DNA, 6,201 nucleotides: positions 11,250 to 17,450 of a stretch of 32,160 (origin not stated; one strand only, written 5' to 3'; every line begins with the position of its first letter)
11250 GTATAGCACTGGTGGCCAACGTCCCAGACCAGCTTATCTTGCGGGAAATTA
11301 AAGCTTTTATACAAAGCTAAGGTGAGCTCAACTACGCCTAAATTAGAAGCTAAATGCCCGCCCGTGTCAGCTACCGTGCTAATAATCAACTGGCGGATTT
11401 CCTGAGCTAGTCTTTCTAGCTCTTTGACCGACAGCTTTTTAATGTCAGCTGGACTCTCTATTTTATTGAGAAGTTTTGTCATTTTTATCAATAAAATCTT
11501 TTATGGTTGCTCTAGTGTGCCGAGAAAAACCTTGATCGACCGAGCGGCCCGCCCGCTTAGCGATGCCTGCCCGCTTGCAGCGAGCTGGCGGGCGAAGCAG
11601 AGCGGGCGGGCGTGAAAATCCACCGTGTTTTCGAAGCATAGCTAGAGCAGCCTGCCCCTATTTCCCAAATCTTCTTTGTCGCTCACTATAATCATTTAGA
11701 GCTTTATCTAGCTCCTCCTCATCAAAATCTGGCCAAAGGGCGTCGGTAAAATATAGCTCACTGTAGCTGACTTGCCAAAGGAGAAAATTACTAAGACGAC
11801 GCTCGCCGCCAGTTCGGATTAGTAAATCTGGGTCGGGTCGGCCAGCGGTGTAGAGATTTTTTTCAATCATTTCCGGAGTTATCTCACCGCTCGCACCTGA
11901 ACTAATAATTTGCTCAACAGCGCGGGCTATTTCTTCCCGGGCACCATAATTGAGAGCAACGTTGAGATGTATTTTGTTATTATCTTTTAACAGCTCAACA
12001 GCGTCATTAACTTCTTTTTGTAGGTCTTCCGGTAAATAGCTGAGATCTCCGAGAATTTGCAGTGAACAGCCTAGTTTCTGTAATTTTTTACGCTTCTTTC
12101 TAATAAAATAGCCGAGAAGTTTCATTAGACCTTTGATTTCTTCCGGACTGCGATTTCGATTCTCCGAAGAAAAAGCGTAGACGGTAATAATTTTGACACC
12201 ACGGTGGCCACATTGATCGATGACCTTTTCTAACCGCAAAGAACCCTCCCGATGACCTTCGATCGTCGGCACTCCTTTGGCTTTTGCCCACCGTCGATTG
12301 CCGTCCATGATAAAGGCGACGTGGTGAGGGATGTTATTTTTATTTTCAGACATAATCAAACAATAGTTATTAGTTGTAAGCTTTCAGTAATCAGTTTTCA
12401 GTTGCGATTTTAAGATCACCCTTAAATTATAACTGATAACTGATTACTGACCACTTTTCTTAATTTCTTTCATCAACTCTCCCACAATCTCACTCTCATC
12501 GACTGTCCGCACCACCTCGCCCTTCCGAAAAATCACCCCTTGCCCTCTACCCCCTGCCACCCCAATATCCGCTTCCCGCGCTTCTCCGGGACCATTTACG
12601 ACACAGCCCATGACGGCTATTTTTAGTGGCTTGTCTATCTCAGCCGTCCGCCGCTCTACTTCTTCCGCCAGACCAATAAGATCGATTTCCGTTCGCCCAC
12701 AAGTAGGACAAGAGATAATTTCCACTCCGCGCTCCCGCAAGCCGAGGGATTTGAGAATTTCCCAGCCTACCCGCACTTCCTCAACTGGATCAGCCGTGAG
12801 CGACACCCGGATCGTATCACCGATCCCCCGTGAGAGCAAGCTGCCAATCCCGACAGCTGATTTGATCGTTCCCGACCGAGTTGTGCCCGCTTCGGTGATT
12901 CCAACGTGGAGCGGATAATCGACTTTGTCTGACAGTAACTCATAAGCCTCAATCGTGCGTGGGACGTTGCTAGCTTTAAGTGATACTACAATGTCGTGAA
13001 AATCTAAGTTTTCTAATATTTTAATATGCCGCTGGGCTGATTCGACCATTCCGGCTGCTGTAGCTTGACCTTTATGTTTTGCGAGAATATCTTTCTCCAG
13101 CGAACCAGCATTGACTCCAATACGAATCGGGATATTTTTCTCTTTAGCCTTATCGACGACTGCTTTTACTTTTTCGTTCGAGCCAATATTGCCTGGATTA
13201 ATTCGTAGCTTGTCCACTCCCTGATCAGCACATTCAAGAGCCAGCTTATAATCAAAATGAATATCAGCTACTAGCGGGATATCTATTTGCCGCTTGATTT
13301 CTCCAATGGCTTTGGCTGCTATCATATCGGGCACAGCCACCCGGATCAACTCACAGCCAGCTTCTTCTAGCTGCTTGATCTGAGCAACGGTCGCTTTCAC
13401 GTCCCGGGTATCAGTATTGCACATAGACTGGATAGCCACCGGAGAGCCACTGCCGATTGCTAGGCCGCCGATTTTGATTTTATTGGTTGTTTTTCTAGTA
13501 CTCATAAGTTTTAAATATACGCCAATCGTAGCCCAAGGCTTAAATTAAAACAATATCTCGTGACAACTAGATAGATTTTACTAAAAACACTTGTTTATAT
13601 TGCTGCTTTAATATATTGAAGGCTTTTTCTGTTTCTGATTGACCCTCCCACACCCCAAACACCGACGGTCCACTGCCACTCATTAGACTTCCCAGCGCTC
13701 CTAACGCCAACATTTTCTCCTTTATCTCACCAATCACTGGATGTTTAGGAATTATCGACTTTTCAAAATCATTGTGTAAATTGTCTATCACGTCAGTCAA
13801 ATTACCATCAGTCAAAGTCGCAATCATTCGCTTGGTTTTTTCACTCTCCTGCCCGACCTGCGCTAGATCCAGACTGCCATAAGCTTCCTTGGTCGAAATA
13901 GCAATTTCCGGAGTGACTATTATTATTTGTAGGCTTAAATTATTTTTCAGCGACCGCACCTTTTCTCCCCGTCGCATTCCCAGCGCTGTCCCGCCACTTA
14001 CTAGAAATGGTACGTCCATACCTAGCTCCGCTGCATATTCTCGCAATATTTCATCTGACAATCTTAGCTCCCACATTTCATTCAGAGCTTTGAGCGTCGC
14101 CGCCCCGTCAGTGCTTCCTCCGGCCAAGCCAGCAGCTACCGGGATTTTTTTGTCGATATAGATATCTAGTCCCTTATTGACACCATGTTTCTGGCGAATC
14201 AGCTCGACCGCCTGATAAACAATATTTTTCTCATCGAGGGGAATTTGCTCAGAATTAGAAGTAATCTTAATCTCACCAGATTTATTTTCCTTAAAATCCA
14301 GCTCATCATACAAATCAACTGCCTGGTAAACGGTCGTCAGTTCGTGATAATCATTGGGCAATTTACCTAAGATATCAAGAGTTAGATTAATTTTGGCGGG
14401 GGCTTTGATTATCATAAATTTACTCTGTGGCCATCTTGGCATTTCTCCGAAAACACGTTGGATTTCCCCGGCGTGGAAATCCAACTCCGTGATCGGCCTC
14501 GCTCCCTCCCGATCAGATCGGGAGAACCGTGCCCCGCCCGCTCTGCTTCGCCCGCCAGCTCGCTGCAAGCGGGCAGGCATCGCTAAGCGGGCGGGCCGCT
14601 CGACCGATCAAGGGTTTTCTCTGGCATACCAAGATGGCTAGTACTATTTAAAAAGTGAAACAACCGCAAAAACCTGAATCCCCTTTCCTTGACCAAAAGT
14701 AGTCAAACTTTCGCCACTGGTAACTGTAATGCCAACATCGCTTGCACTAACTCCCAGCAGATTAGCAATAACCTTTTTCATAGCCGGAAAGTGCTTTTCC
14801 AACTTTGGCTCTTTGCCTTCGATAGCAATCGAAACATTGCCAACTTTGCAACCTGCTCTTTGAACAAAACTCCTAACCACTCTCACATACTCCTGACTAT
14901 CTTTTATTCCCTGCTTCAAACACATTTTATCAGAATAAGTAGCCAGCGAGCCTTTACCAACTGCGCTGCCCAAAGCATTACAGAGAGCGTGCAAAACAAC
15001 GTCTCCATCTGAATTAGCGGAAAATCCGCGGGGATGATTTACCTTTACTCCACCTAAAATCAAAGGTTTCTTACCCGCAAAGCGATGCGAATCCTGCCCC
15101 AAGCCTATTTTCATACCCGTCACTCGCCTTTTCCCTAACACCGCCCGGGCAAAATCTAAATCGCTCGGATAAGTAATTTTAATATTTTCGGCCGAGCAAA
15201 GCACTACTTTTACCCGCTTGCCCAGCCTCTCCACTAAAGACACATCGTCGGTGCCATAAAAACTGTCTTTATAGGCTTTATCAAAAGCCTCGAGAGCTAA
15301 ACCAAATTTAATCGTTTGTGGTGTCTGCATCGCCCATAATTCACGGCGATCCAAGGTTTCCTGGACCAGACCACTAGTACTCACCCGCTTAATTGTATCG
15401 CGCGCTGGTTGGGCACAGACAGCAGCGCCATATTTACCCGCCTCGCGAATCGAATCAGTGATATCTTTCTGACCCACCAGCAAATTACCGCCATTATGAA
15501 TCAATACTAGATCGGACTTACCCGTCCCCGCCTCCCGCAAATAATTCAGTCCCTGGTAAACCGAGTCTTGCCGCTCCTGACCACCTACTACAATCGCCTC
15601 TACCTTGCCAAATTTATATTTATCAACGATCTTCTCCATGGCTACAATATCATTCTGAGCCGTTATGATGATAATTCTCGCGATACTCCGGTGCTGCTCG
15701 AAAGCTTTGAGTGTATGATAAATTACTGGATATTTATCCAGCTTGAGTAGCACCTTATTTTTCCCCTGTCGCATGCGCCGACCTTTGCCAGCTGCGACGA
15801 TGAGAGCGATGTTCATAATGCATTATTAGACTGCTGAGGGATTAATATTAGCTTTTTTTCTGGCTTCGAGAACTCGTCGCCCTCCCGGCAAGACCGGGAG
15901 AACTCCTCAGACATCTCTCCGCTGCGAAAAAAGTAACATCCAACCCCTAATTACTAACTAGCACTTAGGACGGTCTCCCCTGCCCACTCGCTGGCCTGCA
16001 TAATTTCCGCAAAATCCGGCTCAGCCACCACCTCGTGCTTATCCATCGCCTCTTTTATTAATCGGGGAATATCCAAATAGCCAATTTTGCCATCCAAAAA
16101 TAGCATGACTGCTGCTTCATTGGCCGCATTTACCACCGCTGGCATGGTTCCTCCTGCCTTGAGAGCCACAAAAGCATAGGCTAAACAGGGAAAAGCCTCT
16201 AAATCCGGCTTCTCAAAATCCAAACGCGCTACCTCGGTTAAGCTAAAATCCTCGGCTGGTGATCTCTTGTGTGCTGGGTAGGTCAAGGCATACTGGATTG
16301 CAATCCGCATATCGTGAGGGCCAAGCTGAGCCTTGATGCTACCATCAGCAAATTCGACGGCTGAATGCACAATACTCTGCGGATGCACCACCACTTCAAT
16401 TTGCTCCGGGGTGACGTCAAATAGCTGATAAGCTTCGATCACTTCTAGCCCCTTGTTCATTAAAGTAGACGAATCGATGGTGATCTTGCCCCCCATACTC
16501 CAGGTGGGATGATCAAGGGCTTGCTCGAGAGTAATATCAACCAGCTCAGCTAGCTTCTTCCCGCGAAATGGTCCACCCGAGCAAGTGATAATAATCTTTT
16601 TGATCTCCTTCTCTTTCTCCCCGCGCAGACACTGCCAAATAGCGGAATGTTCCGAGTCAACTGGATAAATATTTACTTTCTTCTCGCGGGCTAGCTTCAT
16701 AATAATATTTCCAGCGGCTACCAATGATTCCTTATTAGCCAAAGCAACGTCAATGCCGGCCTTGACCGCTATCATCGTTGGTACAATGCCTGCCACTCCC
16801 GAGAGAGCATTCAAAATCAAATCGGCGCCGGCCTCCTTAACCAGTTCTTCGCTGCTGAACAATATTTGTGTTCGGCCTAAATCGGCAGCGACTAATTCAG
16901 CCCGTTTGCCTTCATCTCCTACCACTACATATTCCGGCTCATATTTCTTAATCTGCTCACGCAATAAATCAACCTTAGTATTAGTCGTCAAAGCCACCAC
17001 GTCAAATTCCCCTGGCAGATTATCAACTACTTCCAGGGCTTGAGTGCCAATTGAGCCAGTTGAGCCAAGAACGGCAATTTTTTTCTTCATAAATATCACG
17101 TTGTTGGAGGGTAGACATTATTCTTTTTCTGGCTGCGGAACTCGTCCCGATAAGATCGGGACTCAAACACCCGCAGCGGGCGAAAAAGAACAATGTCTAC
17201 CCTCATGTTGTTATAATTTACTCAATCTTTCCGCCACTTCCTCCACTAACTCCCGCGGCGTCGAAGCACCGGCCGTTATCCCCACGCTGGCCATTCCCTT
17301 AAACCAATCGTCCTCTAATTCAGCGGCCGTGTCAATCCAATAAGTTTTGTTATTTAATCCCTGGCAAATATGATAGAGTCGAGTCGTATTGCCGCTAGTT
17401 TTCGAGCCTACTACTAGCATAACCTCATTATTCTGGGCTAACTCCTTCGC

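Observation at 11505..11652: Outer stems of the elements are copy-specific yet remain complementary (compensatory divergence), unlike classical MITE terminal repeats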

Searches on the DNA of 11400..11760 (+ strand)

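Call 14: search_dna_similar(query=window:11400-11760:+, collection=plasmids, mode=distant, max_rows=20)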
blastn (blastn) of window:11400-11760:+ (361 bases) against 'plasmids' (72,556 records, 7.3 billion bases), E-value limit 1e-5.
No match.

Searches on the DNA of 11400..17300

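Call 18: search_rna_families(source=window, start=11400, end=17300, threshold=evalue, max_evalue=10)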
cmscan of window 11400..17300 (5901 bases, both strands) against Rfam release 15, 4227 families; matches with E-value up to 10: 7.
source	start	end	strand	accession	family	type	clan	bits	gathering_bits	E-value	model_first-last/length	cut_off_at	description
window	12385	12450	-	RF03648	mir-9413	Gene; miRNA;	-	26.6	100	0.054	1-68/68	no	mir-9413 microRNA precursor family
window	12384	12450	+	RF04145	MIR8706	Gene; miRNA;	-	22.6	95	0.75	1-101/101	no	MIR8706 microRNA precursor family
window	12384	12450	+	RF03638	mir-1537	Gene; miRNA;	-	20.7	63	1.7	1-61/61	no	mir-1537 microRNA precursor family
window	12377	12452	+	RF00727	bantam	Gene; miRNA;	CL00091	20.3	61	3.4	1-82/82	no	bantam microRNA precursor family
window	13708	13815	-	RF02510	PYLIS_3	Cis-reg;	-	18.7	38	1.5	1-100/100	no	Pyrrolysine insertion sequence mttB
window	12638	12700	-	RF01139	sR2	Gene; snRNA; snoRNA; CD-box;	-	16.4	42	3.4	1-57/57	no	Small nucleolar RNA sR2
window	16523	16577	-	RF01122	sR39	Gene; snRNA; snoRNA; CD-box;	-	14.5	50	4.2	1-56/56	no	Small nucleolar RNA sR39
